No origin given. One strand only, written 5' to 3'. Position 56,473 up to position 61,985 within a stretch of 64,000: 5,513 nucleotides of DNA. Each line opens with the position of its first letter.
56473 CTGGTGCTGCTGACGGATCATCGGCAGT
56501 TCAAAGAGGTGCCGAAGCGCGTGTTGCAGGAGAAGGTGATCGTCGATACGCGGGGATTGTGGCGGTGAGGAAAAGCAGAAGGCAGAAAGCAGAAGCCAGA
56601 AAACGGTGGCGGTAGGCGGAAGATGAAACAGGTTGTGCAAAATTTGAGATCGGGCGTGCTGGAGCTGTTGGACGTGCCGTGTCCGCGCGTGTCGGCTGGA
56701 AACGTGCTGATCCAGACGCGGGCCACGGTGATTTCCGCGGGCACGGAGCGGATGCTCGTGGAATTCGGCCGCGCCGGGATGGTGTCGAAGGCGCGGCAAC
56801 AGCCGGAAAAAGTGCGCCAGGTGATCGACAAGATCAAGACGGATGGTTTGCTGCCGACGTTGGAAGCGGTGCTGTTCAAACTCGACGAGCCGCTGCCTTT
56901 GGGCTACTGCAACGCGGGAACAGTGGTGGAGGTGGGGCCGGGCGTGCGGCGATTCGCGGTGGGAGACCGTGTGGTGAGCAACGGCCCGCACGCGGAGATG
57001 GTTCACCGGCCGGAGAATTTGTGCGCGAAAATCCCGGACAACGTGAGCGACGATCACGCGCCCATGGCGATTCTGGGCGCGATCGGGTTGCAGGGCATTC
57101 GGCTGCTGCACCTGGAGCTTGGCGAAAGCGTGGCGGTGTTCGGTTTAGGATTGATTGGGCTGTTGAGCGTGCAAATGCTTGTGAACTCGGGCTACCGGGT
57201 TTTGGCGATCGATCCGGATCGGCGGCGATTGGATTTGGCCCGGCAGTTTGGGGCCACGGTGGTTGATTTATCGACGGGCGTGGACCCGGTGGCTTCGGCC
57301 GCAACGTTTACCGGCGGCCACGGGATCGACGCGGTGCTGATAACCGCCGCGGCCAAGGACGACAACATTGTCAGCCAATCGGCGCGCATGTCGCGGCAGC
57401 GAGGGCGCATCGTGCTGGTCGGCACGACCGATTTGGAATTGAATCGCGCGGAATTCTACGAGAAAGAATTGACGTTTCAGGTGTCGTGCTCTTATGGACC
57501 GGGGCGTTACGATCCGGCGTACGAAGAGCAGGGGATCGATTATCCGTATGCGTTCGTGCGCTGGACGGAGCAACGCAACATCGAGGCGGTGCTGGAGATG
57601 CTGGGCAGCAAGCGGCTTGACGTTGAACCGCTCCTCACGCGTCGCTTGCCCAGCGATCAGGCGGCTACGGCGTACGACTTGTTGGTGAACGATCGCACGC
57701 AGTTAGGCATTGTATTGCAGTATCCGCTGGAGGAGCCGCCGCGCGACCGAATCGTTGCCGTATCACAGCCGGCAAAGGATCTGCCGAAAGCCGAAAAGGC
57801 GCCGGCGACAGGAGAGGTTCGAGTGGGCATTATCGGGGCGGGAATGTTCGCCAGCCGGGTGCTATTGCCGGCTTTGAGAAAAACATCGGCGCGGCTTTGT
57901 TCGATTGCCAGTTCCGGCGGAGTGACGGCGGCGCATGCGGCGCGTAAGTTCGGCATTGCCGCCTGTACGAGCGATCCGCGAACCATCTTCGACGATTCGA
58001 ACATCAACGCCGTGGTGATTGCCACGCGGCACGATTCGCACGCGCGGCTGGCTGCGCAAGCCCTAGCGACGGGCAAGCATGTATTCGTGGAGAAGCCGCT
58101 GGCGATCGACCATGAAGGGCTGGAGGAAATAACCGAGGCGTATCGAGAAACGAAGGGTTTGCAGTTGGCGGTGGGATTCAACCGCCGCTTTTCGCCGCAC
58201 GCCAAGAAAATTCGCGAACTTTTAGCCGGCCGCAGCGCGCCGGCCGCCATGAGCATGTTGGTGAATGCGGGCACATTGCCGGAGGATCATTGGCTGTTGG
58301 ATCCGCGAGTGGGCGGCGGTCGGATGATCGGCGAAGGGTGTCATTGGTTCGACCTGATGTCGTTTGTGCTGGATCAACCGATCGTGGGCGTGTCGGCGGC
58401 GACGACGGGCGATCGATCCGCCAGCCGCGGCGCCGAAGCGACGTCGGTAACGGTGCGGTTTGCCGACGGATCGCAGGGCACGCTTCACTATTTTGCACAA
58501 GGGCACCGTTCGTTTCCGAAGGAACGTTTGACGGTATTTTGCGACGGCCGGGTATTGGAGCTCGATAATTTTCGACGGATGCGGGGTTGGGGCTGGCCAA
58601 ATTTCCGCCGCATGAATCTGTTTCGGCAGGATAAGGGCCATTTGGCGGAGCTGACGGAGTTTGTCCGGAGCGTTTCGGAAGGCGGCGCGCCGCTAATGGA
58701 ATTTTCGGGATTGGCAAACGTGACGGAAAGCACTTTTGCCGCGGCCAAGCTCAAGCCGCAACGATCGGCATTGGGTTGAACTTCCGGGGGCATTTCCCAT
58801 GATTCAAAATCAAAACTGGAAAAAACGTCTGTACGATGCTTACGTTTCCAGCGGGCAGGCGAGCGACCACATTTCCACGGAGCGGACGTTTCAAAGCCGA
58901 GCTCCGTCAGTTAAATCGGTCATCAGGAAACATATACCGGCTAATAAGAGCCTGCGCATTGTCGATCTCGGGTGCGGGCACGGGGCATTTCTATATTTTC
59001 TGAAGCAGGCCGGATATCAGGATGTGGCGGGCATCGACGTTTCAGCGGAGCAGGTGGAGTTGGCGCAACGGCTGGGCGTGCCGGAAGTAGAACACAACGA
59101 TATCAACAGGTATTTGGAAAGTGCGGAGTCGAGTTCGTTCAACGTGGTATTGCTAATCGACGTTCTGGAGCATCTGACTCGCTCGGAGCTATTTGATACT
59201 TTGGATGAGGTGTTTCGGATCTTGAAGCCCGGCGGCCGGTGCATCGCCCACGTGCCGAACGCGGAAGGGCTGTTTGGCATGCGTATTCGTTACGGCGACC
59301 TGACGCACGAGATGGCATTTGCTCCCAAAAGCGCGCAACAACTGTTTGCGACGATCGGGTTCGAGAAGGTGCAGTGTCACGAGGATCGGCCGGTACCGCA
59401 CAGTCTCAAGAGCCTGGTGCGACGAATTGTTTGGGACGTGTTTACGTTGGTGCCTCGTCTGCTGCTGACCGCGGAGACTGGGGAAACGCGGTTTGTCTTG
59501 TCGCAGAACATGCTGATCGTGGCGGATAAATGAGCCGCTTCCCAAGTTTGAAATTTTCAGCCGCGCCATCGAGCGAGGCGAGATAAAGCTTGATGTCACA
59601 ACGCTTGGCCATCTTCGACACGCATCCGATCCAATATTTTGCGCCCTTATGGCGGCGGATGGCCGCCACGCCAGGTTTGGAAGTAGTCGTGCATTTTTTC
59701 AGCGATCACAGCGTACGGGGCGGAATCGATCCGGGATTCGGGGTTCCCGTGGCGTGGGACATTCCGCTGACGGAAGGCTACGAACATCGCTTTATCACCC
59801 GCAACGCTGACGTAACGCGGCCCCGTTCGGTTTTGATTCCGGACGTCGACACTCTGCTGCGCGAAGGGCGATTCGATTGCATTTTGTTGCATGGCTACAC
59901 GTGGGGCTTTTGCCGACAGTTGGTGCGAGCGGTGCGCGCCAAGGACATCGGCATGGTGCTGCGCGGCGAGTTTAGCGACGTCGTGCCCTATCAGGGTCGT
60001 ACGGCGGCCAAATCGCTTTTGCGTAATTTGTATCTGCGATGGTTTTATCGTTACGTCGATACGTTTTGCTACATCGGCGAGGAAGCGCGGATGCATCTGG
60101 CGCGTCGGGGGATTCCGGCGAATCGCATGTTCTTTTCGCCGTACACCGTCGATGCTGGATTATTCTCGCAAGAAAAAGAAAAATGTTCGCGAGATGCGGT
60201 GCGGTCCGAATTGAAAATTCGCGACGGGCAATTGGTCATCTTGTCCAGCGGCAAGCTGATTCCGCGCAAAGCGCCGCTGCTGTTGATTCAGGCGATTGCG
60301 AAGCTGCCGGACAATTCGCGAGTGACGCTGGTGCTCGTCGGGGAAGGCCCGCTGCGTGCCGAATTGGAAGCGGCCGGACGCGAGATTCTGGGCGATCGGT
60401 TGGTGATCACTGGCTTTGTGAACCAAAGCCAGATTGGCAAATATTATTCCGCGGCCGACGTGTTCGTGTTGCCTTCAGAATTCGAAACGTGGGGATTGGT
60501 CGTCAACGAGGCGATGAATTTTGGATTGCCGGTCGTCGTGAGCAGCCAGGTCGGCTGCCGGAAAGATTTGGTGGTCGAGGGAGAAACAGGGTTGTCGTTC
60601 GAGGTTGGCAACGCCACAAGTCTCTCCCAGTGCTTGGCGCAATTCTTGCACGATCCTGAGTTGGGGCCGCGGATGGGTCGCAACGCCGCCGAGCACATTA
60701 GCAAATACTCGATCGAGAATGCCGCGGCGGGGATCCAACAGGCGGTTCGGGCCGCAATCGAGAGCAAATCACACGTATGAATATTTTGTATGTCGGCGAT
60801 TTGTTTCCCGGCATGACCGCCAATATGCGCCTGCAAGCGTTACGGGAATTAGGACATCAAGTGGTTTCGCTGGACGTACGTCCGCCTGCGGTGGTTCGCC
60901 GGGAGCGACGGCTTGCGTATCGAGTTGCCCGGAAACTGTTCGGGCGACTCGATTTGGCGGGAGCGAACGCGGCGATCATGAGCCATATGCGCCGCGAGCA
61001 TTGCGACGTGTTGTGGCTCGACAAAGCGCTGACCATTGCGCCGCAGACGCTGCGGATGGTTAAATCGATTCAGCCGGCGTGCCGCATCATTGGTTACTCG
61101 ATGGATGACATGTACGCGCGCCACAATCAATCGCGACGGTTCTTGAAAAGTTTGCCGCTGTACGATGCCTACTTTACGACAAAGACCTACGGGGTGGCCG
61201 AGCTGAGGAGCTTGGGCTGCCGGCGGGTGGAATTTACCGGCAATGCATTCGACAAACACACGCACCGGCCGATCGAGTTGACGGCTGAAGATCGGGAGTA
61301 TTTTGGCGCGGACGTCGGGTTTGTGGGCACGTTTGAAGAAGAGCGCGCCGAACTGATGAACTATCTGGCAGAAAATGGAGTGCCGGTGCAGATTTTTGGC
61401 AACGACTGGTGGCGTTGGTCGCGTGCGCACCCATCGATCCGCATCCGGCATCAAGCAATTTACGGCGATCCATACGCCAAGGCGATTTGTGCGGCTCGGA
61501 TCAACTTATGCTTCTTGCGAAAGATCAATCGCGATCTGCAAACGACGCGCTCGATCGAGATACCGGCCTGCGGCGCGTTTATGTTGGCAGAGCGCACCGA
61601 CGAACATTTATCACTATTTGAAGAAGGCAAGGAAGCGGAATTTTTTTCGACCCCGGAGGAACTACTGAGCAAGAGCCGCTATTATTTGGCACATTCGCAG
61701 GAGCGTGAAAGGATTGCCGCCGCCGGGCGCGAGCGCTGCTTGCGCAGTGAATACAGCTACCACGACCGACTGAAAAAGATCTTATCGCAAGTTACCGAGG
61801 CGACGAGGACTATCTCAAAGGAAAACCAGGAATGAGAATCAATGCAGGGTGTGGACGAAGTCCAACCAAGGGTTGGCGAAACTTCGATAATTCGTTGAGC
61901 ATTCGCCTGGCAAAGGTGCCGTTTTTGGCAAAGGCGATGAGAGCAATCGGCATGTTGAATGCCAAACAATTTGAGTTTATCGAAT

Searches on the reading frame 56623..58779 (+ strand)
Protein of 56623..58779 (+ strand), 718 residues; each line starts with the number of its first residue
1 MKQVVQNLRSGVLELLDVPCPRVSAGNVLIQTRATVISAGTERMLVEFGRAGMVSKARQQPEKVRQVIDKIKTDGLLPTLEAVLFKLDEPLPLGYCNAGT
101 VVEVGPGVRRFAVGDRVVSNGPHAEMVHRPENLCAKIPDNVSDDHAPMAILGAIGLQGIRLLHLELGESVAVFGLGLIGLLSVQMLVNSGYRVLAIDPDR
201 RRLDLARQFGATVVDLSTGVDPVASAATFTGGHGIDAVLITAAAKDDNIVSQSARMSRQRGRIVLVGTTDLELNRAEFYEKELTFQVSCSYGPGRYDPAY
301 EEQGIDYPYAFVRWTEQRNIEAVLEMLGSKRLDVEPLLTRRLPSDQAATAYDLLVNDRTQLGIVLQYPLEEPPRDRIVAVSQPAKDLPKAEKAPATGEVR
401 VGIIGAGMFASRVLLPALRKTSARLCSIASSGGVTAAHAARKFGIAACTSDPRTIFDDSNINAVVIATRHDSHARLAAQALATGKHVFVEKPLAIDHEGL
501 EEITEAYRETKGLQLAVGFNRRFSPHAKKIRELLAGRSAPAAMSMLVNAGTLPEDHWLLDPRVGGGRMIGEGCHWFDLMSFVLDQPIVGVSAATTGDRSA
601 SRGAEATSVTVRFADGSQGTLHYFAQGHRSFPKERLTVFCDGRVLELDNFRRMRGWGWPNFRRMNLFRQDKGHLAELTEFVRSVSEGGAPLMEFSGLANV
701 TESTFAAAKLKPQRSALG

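Call 5: search_protein_families(library=pfam, proteins=[window:56623-58779:+], max_evalue=0.01)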
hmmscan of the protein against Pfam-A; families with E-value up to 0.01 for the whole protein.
window:56623-58779:+ (718 aa): 10 families
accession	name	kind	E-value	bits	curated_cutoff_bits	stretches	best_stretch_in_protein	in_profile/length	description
PF01408.29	GFO_IDH_MocA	-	2.4e-23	83.5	24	1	399-518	1-119/120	Oxidoreductase family, NAD-binding Rossmann fold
PF00107.32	ADH_zinc_N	-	2.1e-16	60.5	31.8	1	178-299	2-123/129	Zinc-binding dehydrogenase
PF22725.1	GFO_IDH_MocA_C3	-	1.1e-10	41.9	27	1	553-641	31-119/124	GFO/IDH/MocA C-terminal domain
PF08240.17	ADH_N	-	3.6e-06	27.6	23.5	1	87-134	30-99/104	Alcohol dehydrogenase GroES-like domain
PF16912.11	Glu_dehyd_C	-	3.4e-05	23.8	34.9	1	168-268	32-131/211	Glucose dehydrogenase C-terminus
PF13602.12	ADH_zinc_N_2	-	0.00046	21.6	27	1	224-359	15-128/134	Zinc-binding dehydrogenase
PF03807.23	F420_oxidored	-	0.00047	21.2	21.6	0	400-480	1-79/94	NADP oxidoreductase coenzyme F420-dependent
PF02254.24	TrkA_N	-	0.001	19.8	23.8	1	170-249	1-77/116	TrkA-N domain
PF03721.20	UDPG_MGDP_dh_N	-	0.0044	17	27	0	169-207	2-40/187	UDP-glucose/GDP-mannose dehydrogenase family, NAD binding domain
PF03447.22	NAD_binding_3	-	0.0048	18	24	0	418-509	17-108/116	Homoserine dehydrogenase, NAD binding domain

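Call 7: search_protein_families(library=ncbifam, proteins=[window:56623-58779:+], max_evalue=0.001)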
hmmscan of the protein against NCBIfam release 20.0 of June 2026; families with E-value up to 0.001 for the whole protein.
window:56623-58779:+ (718 aa): 28 families (the best 25 are shown)
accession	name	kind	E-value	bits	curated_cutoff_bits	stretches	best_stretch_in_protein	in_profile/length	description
TIGR04380.1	myo_inos_iolG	equivalog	4.1e-29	101.5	355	1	399-622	2-228/330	inositol 2-dehydrogenase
NF008607.0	PRK11579.1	subfamily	8.3e-19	67.8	330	1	398-587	4-186/346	oxidoreductase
TIGR00692.1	tdh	equivalog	5e-18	65.2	458.35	1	119-270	115-264/340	L-threonine 3-dehydrogenase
TIGR03989.1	Rxyl_3153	subfamily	3.2e-17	62.8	440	1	163-285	183-305/370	NDMA-dependent alcohol dehydrogenase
TIGR03451.1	mycoS_dep_FDH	equivalog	2.4e-16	59.5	512.9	1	159-273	169-282/358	S-(hydroxymethyl)mycothiol dehydrogenase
NF003808.0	PRK05396.1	equivalog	4.2e-16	58.7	380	1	119-270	117-266/341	L-threonine 3-dehydrogenase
NF041097.1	keto_inos_dh_IolM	equivalog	4.4e-16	58.5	450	1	166-271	206-315/389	scyllo-inosose 3-dehydrogenase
NF040723.1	UDP-GlcNAcDh_Arch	equivalog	1.5e-15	57.5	450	1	399-692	1-282/302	UDP-N-acetylglucosamine 3-dehydrogenase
NF052479.1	LevoglcsnDh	equivalog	4.4e-15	55.2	650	1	428-531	41-143/386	levoglucosan dehydrogenase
NF041392.1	XylDh_Gfo6_Halo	equivalog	1.2e-12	47.4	350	1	395-620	13-251/350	D-xylose 1-dehydrogenase Gfo6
NF052679.1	InsChiInosDhIolG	equivalog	2e-12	46.8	540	1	399-534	3-140/343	bifunctional inositol 2-dehydrogenase/D-chiro-inositol 1-dehydrogenase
TIGR02824.1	quinone_pig3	subfamily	7.2e-12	44.9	296.8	1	94-270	62-241/325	putative NAD(P)H quinone oxidoreductase, PIG3 family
NF006940.0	PRK09422.1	equivalog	4.8e-11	42.2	344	1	131-269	125-262/338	alcohol dehydrogenase AdhP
NF007574.0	PRK10206.1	equivalog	1.2e-10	41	352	1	403-524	7-128/345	oxidoreductase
NF007489.0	PRK10083.1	equivalog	2.2e-10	40.1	376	1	13-287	12-281/339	Zn-dependent oxidoreductase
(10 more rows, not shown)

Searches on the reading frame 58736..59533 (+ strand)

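Call 5: search_protein_families(library=pfam, proteins=[window:58736-59533:+], max_evalue=0.01)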
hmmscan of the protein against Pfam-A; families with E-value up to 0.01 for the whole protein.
window:58736-59533:+ (265 aa): 16 families
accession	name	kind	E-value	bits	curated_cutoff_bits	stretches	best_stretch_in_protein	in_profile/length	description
PF13489.12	Methyltransf_23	-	2.4e-17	63.6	27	1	69-213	20-163/164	Methyltransferase domain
PF13649.12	Methyltransf_25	-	2.2e-16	60.8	27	1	75-167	1-97/97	Methyltransferase domain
PF08241.18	Methyltransf_11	-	4.8e-16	59.6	21.2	1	76-170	1-94/95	Methyltransferase domain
PF13847.12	Methyltransf_31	-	6e-14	52.4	27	1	70-175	2-113/145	Methyltransferase domain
PF08242.18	Methyltransf_12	-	1.1e-13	52.2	30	1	76-169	1-98/98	Methyltransferase domain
PF07021.18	MetW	-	5.8e-11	42.8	21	1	72-183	14-118/193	Methionine biosynthesis protein MetW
PF08003.17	Methyltransf_9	-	1.9e-06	27.5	23.8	1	62-172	106-218/315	Protein of unknown function (DUF1698)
PF02353.26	CMAS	-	2.1e-05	24.4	27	1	73-172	64-165/273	Mycolic acid cyclopropane synthetase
PF03291.22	mRNA_G-N7_MeTrfase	-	7.1e-05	22.5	26.6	0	69-112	59-102/315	mRNA (guanine-N(7))-methyltransferase domain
PF01728.25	FtsJ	-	0.00014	22.3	24.1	1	70-145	20-101/181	FtsJ-like methyltransferase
PF05175.20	MTS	-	0.00036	20.7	23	1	64-112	24-73/170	Methyltransferase small domain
PF20922.3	Anamorsin_N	-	0.0014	18.8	27.1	1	123-170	39-86/163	Anamorsin, N-terminal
PF13679.12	Methyltransf_32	-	0.0017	18.8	27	1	58-113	12-72/143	Methyltransferase domain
PF11899.13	DUF3419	-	0.0017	18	28.2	1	117-184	278-345/385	Protein of unknown function (DUF3419)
PF07757.19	AdoMet_MTase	-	0.0038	17.9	27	1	64-101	54-90/115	Predicted AdoMet-dependent methyltransferase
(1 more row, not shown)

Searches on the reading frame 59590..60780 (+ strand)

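Call 5: search_protein_families(library=pfam, proteins=[window:59590-60780:+], max_evalue=0.01)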
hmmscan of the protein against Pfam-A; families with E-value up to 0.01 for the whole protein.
window:59590-60780:+ (396 aa): 6 families
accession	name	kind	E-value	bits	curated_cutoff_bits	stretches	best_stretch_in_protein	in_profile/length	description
PF00534.26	Glycos_transf_1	-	5.9e-37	127.3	26.4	1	201-368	2-171/172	Glycosyl transferases group 1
PF13692.12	Glyco_trans_1_4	-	1.1e-28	100.7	27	1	216-355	3-142/142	Glycosyl transferases group 1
PF13579.12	Glyco_trans_4_4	-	8.2e-11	42.9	29.7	1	15-185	5-157/158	Glycosyl transferase 4-like domain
PF20706.3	GT4-conflict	-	7.7e-10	38.7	26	1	207-327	193-320/385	Family 4 Glycosyltransferase in conflict systems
PF13439.12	Glyco_transf_4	-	4.2e-05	24.1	28.5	1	82-181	60-160/170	Glycosyltransferase Family 4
PF13524.12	Glyco_trans_1_2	-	0.0098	16.3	25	0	246-373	16-133/144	Glycosyl transferase-like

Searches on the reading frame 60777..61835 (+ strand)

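Call 5: search_protein_families(library=pfam, proteins=[window:60777-61835:+], max_evalue=0.01)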
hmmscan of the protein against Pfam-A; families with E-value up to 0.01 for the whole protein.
window:60777-61835:+ (352 aa): 1 family
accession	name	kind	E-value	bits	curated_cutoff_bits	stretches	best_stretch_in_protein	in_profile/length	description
PF13524.12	Glyco_trans_1_2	-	5.6e-32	111.1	25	1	192-336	4-143/144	Glycosyl transferase-like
